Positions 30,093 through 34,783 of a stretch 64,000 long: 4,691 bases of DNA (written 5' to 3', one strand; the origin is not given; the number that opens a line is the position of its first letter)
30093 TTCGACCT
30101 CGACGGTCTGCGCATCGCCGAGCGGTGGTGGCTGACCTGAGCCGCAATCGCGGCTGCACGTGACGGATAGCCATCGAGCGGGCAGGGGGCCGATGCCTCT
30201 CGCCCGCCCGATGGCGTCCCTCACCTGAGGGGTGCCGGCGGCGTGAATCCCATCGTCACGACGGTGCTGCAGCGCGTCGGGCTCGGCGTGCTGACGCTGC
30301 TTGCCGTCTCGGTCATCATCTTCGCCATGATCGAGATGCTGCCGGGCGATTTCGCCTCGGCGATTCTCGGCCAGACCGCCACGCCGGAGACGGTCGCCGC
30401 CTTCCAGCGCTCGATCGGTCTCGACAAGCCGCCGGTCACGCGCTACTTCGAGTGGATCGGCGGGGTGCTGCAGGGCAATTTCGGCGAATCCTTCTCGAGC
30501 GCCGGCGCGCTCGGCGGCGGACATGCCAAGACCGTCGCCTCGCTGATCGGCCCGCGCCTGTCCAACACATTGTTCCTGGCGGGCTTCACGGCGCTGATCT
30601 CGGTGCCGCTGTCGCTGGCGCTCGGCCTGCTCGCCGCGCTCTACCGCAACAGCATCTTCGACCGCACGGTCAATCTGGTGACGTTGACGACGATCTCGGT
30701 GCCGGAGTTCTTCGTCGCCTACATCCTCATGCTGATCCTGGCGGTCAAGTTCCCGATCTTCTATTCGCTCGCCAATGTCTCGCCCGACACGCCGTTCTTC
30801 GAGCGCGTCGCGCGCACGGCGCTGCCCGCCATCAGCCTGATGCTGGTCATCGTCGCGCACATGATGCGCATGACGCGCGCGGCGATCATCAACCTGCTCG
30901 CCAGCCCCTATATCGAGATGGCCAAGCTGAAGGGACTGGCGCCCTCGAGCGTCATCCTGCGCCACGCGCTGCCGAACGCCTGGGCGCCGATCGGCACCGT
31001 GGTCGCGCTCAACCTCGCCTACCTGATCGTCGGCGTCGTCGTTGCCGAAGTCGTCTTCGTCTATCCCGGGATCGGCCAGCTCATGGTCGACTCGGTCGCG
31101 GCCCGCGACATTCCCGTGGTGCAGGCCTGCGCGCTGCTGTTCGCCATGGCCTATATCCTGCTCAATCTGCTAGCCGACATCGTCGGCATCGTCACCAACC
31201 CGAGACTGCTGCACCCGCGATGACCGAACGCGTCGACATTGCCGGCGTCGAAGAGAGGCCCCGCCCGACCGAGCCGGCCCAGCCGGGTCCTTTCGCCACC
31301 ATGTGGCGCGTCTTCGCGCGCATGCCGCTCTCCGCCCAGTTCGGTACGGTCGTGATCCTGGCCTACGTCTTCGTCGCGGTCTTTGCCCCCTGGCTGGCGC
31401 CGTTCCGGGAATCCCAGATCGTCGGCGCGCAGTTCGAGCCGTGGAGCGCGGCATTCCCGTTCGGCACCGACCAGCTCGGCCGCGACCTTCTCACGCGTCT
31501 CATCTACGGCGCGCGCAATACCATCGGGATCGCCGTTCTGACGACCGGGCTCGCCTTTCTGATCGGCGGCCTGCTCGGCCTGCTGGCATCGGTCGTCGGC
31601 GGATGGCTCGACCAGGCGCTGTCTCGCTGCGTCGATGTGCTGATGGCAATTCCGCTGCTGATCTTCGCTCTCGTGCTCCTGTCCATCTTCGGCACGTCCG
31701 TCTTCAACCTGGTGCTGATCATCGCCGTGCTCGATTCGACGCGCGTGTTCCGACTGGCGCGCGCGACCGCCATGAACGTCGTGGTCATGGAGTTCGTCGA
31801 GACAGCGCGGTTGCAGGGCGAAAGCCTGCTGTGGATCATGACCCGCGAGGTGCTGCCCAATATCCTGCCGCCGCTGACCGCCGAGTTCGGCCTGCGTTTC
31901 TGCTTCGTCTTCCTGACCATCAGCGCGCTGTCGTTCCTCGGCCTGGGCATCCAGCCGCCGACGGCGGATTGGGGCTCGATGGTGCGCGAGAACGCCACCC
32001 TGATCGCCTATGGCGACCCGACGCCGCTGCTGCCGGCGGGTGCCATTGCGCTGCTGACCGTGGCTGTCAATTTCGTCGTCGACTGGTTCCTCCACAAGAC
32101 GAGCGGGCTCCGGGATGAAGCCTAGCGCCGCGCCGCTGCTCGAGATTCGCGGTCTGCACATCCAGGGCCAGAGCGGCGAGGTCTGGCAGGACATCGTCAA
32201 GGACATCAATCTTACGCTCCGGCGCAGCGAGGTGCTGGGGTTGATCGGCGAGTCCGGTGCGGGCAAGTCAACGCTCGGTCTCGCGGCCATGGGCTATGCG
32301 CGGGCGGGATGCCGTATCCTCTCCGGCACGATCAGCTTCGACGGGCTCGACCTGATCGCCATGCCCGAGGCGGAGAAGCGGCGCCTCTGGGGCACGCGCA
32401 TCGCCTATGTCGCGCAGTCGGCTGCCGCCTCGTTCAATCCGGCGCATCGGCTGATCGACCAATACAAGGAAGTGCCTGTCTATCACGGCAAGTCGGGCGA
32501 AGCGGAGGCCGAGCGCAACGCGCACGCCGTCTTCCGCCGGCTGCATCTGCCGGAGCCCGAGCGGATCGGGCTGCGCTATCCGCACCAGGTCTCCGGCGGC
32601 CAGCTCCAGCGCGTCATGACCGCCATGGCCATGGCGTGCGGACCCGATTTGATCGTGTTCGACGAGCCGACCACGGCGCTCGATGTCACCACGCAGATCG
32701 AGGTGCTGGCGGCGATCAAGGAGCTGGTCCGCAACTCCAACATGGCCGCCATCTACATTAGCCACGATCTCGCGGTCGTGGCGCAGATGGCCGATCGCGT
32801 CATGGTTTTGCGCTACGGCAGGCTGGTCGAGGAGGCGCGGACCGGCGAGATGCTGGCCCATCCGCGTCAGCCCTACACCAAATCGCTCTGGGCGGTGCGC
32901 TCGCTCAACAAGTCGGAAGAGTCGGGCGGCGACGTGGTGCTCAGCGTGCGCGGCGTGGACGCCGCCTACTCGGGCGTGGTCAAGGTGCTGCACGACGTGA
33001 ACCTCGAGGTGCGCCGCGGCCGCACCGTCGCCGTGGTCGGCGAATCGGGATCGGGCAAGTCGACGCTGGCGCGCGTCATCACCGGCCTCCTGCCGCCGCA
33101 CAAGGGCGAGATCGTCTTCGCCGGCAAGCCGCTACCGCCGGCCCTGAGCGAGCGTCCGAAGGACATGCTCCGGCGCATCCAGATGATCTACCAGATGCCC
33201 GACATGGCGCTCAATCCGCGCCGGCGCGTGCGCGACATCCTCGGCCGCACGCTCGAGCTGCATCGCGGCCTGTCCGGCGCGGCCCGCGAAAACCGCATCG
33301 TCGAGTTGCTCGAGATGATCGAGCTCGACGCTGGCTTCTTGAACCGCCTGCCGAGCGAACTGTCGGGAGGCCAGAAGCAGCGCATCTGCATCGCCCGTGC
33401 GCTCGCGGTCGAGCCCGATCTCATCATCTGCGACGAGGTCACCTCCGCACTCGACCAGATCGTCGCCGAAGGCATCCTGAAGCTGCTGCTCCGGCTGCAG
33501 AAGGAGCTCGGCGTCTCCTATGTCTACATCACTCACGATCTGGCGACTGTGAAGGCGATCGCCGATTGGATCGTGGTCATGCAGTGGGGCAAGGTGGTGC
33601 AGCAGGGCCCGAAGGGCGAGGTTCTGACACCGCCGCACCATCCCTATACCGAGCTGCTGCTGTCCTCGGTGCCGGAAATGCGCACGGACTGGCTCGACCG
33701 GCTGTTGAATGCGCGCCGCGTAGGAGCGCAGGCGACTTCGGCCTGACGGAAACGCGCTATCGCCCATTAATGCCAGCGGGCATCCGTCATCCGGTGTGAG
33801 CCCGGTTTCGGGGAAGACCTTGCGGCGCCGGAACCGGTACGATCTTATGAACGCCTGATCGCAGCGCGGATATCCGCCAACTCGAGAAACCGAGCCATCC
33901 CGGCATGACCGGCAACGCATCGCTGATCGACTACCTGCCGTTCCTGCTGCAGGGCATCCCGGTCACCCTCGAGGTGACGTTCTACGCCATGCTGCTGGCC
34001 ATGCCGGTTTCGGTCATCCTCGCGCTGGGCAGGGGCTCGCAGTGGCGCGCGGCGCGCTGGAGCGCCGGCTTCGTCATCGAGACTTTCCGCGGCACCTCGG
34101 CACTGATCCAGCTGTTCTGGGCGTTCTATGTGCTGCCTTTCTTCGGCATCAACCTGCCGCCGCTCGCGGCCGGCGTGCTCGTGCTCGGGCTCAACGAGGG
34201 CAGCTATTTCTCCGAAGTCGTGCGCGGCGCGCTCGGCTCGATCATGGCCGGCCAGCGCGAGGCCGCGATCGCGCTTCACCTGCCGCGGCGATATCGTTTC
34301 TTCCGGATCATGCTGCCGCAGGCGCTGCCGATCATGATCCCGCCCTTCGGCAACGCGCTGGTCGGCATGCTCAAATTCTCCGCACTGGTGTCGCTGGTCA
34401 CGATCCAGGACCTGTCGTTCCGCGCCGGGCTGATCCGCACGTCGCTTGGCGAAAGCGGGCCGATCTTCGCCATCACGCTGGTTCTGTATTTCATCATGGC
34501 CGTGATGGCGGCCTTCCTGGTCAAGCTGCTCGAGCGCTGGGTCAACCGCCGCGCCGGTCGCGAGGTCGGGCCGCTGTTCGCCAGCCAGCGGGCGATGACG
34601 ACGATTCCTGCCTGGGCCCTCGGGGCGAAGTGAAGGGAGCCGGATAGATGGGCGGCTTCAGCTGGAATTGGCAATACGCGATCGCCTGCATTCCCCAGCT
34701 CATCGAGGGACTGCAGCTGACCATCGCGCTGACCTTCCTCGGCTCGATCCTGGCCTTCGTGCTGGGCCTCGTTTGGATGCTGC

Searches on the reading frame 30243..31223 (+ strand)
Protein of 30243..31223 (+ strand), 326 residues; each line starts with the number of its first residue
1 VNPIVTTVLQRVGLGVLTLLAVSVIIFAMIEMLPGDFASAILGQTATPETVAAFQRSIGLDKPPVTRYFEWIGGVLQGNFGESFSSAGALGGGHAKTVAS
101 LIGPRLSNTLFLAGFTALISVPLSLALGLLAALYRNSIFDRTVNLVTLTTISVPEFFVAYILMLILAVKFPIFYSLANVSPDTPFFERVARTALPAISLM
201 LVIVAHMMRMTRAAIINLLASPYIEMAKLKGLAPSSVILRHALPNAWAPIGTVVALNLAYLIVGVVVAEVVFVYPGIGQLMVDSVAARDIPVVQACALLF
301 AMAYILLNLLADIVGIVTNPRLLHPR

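Call 5: search_protein_families(library=pfam, proteins=[window:30243-31223:+])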
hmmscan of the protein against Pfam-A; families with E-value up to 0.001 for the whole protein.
window:30243-31223:+ (326 aa): 2 families
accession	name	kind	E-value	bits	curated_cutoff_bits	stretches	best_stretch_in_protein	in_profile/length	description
PF00528.27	BPD_transp_1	-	7.2e-30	104.5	26.4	1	125-322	2-182/184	Binding-protein-dependent transport system inner membrane component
PF19300.4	BPD_transp_1_N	-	2.9e-13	50.4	23.8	1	8-111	5-112/114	Binding-prot-dependent transport system membrane comp, N-term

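Call 35: search_protein_families(library=ncbifam, proteins=[window:30243-31223:+], max_evalue=0.00001)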
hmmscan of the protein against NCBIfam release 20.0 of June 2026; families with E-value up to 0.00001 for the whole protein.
window:30243-31223:+ (326 aa): 14 families
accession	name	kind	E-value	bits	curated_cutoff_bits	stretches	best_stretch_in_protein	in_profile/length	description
NF045470.1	Opp2B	equivalog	2.1e-68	230.7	350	1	15-322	5-299/300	nickel ABC transporter permease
NF045469.1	Opp1B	equivalog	2.5e-60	204.6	380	1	7-322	4-306/307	nickel/cobalt ABC transporter permease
NF045472.1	Opp4B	equivalog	1.9e-58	198.2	450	1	5-322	2-318/319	oligopeptide ABC transporter permease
TIGR02789.1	nickel_nikB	equivalog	4.1e-56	190.7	447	1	7-322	4-306/314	nickel ABC transporter permease subunit NikB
NF011661.0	PRK15081.1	equivalog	4.9e-55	187.2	463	1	8-321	5-302/306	glutathione ABC transporter permease GsiC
NF045471.1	Opp3B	equivalog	6.3e-51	173.6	480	1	7-322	4-302/308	oligopeptide ABC transporter permease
NF008161.0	PRK10914.1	equivalog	3.8e-50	171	590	2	182-324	195-337/339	dipeptide ABC transporter permease DppB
NF007677.0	PRK10352.1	equivalog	1.7e-46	158.8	433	1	6-322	3-306/314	nickel ABC transporter permease subunit NikB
NF007008.0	PRK09471.1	equivalog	9.6e-37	127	388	1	7-322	4-304/306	oligopeptide ABC transporter permease OppB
NF043081.1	MMSYN1_0165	equivalog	1e-21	77.4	350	1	94-322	163-384/388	oligopeptide ABC transporter permease OppB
NF011712.0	PRK15133.1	subfamily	1.6e-21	76.6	445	1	45-322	80-359/364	microcin C ABC transporter permease YejB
NF011690.0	PRK15110.1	equivalog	2.2e-21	76.7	432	1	191-320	182-311/321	putrescine export ABC transporter permease SapB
NF045473.1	Opp1C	equivalog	9e-07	28.6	350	1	197-264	135-202/267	nickel/cobalt ABC transporter permease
NF045474.1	Opp2C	equivalog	2.4e-06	27.3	300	1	197-264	107-174/236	nickel transporter permease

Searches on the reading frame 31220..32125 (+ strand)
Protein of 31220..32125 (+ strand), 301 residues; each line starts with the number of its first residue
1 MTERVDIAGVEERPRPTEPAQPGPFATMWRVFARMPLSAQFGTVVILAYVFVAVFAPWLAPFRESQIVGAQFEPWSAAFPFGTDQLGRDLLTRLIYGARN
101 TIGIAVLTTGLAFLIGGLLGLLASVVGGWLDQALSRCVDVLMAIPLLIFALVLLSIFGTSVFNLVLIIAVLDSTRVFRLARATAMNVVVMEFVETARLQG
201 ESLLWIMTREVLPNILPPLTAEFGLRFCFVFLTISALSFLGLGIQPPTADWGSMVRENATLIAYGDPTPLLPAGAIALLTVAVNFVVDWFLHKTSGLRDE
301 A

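Call 5: search_protein_families(library=pfam, proteins=[window:31303-32118:+])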
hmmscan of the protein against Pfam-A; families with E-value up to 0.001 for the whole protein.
window:31303-32118:+ (271 aa): 0 families

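Call 35: search_protein_families(library=ncbifam, proteins=[window:31220-32125:+], max_evalue=0.00001)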
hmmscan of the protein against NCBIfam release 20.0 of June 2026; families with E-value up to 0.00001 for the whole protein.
window:31220-32125:+ (301 aa): 18 families
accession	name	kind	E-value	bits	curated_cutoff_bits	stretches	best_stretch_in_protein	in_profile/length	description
NF045473.1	Opp1C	equivalog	4e-58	196.9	350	1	39-289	7-258/267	nickel/cobalt ABC transporter permease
NF045474.1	Opp2C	equivalog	1.2e-57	195.2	300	1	69-289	10-230/236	nickel transporter permease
TIGR02790.1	nickel_nikC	equivalog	2.9e-55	187.6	358.45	1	40-286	2-249/258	nickel ABC transporter permease subunit NikC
NF045476.1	Opp4C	equivalog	5.3e-52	176.8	350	1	25-288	3-269/278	oligopeptide ABC transporter permease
NF007376.0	PRK09881.1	equivalog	3.4e-48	164.2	434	1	27-288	23-283/298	D,D-dipeptide ABC transporter permease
NF008160.0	PRK10913.1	equivalog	6.7e-47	160.4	483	1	16-286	10-286/300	dipeptide ABC transporter permease DppC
NF007738.0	PRK10417.1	equivalog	4.5e-46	157.6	335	1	36-289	8-262/277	nickel ABC transporter permease subunit NikC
NF011662.0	PRK15082.1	equivalog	8.1e-46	156.8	484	1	22-288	23-290/303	glutathione ABC transporter permease GsiD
NF047573.1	opine_perm_CntC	exception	1e-42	146.4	440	1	39-288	11-261/271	staphylopine uptake ABC transporter permease subunit CntC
NF011691.0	PRK15111.1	equivalog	8.1e-40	137.2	379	1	18-288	9-285/296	putrescine export ABC transporter permease SapC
NF045475.1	Opp3C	equivalog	2.5e-32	112.3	450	1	77-288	106-317/328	oligopeptide ABC transporter permease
NF011935.0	PRK15406.1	equivalog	1.6e-28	100.4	433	1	44-288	45-291/302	oligopeptide ABC transporter permease OppC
NF043080.1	MMSYN1_0166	equivalog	1.3e-20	73.5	370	1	42-285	43-292/307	oligopeptide ABC transporter permease OppC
NF011596.0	PRK15021.1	subfamily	1.4e-12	47.4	439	1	74-255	116-297/341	microcin C ABC transporter permease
NF011690.0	PRK15110.1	equivalog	2.7e-10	40.2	432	1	165-235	187-256/321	putrescine export ABC transporter permease SapB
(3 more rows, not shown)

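Call 55: search_protein_families(library=pfam, proteins=[window:31220-32125:+], max_evalue=0.00001)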
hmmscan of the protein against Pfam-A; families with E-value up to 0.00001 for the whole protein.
window:31220-32125:+ (301 aa): 2 families
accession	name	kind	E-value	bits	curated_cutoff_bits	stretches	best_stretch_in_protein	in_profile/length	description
PF00528.27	BPD_transp_1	-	1.9e-30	106.4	26.4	1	116-291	1-175/184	Binding-protein-dependent transport system inner membrane component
PF12911.12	OppC_N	-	2.9e-06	27.5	23.9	1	24-64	2-41/53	N-terminal TM domain of oligopeptide transport permease C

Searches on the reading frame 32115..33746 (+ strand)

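Call 5: search_protein_families(library=pfam, proteins=[window:32115-33746:+])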
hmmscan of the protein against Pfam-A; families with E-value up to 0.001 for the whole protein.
window:32115-33746:+ (543 aa): 14 families
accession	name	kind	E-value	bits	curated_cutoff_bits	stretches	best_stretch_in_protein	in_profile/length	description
PF00005.33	ABC_tran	-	8.4e-57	192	25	2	292-444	1-137/137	ABC transporter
PF08352.17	oligo_HPY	-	6.3e-11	42.9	27.1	1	497-527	3-33/65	Oligopeptide/dipeptide transporter, C-terminal region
PF13401.12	AAA_22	-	6e-09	36.8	27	1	303-463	6-109/130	AAA domain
PF02463.25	SMC_N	-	6.1e-09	36.1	40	1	303-483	25-206/220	RecF/RecN/SMC N terminal domain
PF13555.12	AAA_29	-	1.2e-08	35.1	27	1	294-330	14-50/61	P-loop containing region of AAA domain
PF13304.12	AAA_21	-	5.4e-07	30.4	27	0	129-221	215-302/304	AAA domain, putative AbiEii toxin, Type IV TA system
PF20703.3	nSTAND1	-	1.1e-06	29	27.1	0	293-330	24-59/379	Novel STAND NTPase 1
PF13191.12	AAA_16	-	3.8e-06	27.9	32.6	0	298-337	18-58/167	AAA ATPase domain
PF03193.22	RsgA_GTPase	-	4.6e-06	27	30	0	301-324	105-128/174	RsgA GTPase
PF20720.3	nSTAND3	-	8.3e-05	22.8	27.2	0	300-322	15-37/155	Novel STAND NTPase 3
PF05621.17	TniB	-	0.00011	22.1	22.4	0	160-234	103-179/189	Bacterial TniB protein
PF13481.12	AAA_25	-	0.00021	21.4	27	0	300-319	31-50/195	AAA domain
PF25199.1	nSTAND_NTPase5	-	0.00046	20.5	34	0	289-318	26-57/145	Novel STAND NTPase 5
PF01935.23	DUF87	-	0.0007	20.2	23.2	0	303-323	24-44/220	Helicase HerA, central domain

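Call 35: search_protein_families(library=ncbifam, proteins=[window:32115-33746:+], max_evalue=0.00001)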
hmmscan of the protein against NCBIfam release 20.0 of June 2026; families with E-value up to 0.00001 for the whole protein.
window:32115-33746:+ (543 aa): 191 families (the best 25 are shown)
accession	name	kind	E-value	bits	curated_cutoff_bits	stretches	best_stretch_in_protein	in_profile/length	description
NF011713.0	PRK15134.1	equivalog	1.7e-117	393.2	834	1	6-516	3-526/529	microcin C ABC transporter ATP-binding protein YejF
TIGR02769.1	nickel_nikE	equivalog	4.4e-117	390.2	332.55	2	288-519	23-253/265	nickel import ATP-binding protein NikE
NF008453.0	PRK11308.1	subfamily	6.1e-117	390.6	408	2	286-525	32-271/334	dipeptide ABC transporter ATP-binding protein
NF047578.1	opine_ATP_CntD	equivalog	9.6e-117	388.9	380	2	8-262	2-253/266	staphylopine uptake ABC transporter ATP-binding protein CntD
NF047576.1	opine_ATP_CntF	equivalog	4.3e-116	386.7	385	2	8-262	2-253/264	staphylopine uptake ABC transporter ATP-binding protein CntF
NF007613.0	PRK10261.1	equivalog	2.4e-113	379.7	1077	2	289-520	337-568/623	glutathione ABC transporter ATP-binding protein GsiA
TIGR02770.1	nickel_nikD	equivalog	1e-109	365.4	318.7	2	27-261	1-228/230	nickel import ATP-binding protein NikD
NF007739.0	PRK10419.1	subfamily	3.4e-109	364.5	354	2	288-506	24-242/268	nickel ABC transporter ATP-binding protein NikE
NF011659.0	PRK15079.1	equivalog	2.6e-107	358.4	540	2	289-520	37-269/334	murein tripeptide/oligopeptide ABC transporter ATP binding protein OppF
NF043071.1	DppF_dipep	equivalog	2.2e-102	342.8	660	2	288-524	35-271/331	dipeptide ABC transporter ATP-binding subunit DppF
NF007010.1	PRK09473.1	subfamily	1.5e-101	339.3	575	2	8-269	1-262/318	oligopeptide ABC transporter ATP-binding protein OppD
NF008246.0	PRK11022.1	equivalog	9.4e-101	337.1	541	2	14-259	9-254/326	dipeptide ABC transporter ATP-binding protein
NF043078.1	MMSYN1_0168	equivalog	2.3e-91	307.3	800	4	392-520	470-598/649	oligopeptide ABC transporter ATP-binding protein OppF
NF043079.1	MMSYN1_0167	equivalog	2.2e-89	300.7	740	2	88-259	300-471/561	oligopeptide ABC transporter ATP-binding protein OppD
NF011692.0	PRK15112.1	equivalog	8e-83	278.1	452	2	289-518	27-253/269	putrescine export ABC transporter ATP-binding protein SapF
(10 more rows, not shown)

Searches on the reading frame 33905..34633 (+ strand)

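Call 5: search_protein_families(library=pfam, proteins=[window:33905-34633:+])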
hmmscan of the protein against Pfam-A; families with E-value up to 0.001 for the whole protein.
window:33905-34633:+ (242 aa): 1 family
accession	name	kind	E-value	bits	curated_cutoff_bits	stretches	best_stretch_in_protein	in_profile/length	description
PF00528.27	BPD_transp_1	-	4.2e-14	53.1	26.4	1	34-214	3-183/184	Binding-protein-dependent transport system inner membrane component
